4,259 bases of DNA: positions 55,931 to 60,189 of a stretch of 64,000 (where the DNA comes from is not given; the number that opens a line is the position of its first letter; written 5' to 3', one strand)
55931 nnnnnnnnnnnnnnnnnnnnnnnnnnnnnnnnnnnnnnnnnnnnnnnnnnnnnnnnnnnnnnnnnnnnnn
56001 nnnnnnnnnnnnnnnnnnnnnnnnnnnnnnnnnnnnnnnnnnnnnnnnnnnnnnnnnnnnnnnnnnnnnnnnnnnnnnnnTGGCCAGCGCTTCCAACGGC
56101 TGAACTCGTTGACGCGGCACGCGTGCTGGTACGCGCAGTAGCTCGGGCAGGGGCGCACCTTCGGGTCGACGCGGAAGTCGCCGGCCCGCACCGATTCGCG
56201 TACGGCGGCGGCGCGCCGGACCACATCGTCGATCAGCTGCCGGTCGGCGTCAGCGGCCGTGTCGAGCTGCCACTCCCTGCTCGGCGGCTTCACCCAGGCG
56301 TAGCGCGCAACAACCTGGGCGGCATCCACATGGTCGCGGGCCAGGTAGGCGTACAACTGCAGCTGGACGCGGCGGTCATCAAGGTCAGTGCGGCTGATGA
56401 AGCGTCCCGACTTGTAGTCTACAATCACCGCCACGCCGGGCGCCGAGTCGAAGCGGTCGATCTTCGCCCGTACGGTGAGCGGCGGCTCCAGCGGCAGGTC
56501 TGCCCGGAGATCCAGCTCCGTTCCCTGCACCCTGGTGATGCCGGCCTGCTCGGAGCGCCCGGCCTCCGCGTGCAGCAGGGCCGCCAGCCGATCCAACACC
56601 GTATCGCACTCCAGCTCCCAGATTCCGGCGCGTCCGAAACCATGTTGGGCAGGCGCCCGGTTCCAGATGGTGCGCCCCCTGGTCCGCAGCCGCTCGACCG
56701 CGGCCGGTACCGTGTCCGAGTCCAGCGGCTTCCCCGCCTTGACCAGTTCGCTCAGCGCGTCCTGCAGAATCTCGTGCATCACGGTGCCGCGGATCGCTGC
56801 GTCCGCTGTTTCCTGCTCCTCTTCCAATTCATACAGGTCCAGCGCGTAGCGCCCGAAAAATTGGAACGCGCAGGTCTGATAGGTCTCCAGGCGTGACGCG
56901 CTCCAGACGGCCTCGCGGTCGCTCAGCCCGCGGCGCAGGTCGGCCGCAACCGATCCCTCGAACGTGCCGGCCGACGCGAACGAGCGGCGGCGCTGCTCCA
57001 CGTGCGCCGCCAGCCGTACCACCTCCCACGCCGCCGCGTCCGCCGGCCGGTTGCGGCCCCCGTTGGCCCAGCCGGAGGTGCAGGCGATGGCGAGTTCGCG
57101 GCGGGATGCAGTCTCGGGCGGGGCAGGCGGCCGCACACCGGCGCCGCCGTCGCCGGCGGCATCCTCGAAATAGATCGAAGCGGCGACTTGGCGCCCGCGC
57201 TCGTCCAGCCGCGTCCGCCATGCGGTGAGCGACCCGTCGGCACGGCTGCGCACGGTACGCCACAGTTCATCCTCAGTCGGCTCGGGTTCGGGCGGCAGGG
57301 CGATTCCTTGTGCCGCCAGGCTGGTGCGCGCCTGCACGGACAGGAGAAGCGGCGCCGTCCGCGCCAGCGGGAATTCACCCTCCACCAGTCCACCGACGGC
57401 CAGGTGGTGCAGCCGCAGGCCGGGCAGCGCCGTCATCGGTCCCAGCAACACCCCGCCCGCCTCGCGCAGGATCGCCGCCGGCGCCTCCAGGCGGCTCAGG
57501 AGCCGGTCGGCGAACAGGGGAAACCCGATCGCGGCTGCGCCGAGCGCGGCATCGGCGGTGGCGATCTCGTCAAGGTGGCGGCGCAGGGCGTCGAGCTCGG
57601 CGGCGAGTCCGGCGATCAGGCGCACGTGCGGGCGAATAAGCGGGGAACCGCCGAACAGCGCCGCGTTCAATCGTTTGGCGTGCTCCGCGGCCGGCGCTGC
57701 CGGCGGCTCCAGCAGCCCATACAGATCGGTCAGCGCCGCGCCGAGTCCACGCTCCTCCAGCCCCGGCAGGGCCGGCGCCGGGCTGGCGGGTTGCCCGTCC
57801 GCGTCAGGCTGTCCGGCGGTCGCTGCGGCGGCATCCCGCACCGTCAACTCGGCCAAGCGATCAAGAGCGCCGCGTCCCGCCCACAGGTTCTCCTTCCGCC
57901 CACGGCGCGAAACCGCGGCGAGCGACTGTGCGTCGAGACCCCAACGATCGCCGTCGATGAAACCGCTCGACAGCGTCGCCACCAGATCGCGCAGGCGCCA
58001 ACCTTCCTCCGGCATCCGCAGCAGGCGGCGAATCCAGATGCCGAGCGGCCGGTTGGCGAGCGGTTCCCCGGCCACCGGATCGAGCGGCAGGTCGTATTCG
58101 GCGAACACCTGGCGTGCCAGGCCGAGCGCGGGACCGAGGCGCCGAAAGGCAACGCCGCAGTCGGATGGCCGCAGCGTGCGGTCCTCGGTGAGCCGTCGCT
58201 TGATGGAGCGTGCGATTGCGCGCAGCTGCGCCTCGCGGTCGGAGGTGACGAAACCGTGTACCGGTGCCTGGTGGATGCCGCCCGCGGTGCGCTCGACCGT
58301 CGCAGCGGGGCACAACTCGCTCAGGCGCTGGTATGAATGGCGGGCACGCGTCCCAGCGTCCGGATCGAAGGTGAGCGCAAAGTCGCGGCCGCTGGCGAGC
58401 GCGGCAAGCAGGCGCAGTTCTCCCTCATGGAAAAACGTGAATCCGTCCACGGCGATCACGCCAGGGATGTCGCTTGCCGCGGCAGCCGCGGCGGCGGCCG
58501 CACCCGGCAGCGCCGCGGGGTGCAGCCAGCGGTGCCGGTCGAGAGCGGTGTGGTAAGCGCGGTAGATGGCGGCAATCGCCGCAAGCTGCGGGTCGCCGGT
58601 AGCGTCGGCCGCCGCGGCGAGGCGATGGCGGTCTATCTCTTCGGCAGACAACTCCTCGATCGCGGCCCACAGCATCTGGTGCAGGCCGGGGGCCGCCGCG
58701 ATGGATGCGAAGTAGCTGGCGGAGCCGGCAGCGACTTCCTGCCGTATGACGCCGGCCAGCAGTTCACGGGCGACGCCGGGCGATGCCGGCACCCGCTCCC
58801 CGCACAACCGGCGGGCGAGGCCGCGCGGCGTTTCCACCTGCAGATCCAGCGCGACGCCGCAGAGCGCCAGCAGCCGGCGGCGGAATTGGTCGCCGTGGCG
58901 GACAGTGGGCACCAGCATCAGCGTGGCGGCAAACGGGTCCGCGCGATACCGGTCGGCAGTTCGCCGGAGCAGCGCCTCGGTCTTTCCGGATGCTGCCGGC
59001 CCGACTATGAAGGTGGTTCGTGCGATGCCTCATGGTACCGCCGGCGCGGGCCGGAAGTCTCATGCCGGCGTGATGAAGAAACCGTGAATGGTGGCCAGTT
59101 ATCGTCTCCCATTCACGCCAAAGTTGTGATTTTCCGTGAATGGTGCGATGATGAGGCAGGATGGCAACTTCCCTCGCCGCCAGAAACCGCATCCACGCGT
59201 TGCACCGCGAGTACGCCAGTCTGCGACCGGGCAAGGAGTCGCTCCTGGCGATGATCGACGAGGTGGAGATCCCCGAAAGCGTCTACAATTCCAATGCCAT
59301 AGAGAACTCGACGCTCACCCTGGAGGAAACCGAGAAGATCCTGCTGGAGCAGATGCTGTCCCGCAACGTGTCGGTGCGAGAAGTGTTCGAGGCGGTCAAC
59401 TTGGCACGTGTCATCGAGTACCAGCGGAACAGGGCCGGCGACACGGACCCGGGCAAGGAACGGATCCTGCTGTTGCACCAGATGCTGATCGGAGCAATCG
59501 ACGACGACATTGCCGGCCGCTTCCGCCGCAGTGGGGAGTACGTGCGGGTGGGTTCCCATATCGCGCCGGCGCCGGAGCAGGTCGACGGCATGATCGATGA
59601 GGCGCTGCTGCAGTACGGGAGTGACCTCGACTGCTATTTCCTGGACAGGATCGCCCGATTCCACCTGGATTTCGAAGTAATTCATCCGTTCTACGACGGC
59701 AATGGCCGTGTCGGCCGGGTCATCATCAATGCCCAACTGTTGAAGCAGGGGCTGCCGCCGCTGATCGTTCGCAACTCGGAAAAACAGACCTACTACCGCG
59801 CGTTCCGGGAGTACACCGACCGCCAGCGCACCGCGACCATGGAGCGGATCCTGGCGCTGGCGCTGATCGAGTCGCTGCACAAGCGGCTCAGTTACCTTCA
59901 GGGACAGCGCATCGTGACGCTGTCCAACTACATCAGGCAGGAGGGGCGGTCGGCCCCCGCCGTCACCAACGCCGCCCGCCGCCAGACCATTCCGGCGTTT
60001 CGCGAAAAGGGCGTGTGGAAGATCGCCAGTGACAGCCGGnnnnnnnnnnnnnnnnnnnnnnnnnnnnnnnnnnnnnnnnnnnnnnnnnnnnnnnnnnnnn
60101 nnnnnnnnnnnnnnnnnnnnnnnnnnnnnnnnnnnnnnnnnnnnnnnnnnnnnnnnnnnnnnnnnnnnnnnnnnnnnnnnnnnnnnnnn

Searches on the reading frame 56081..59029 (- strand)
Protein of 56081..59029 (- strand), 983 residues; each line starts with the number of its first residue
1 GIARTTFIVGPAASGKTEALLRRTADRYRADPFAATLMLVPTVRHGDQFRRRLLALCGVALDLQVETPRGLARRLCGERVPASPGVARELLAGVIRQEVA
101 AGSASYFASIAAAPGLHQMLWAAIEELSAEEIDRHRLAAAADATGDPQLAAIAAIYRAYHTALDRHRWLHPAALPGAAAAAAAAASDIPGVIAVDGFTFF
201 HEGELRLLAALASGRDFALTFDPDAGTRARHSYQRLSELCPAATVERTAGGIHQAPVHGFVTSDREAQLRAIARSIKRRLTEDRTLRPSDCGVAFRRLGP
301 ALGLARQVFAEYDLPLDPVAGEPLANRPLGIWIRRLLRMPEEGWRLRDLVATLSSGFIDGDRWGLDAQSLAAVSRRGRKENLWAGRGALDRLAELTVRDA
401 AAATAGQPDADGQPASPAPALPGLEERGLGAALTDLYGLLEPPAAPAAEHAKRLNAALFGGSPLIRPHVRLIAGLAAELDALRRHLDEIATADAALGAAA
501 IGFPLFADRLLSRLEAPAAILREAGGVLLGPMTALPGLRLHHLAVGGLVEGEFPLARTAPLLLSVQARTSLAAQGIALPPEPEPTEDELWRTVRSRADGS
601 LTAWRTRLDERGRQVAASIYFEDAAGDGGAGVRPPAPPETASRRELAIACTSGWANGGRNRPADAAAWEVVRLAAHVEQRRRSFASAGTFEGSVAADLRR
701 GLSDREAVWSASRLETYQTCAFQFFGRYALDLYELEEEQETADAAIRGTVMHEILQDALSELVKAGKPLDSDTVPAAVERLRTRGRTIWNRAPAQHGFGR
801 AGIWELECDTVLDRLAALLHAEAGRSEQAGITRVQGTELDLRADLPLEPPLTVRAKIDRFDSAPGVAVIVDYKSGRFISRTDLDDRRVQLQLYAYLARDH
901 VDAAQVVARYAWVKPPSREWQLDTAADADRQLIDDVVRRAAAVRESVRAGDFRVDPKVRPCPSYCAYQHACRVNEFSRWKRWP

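Call 18: search_protein_families(library=pfam, proteins=[window:56081-59029:-], max_evalue=0.0001)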
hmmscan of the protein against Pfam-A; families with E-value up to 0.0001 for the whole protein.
window:56081-59029:- (983 aa): 2 families
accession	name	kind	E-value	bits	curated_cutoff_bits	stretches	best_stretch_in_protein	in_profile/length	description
PF12705.13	PDDEXK_1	-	9.5e-32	111.3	22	1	709-972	2-247/247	PD-(D/E)XK nuclease superfamily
PF21445.3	ADDB_N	-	2.9e-07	30.4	26.6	1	7-223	1-235/290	ADDB, N-terminal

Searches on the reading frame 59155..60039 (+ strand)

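Call 18: search_protein_families(library=pfam, proteins=[window:59155-60039:+], max_evalue=0.0001)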
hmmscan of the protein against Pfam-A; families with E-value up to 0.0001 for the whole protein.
window:59155-60039:+ (295 aa): 1 family
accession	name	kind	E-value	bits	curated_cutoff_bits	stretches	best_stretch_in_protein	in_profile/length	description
PF02661.23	Fic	-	2.6e-18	67.1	24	1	102-195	5-93/93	Fic/DOC family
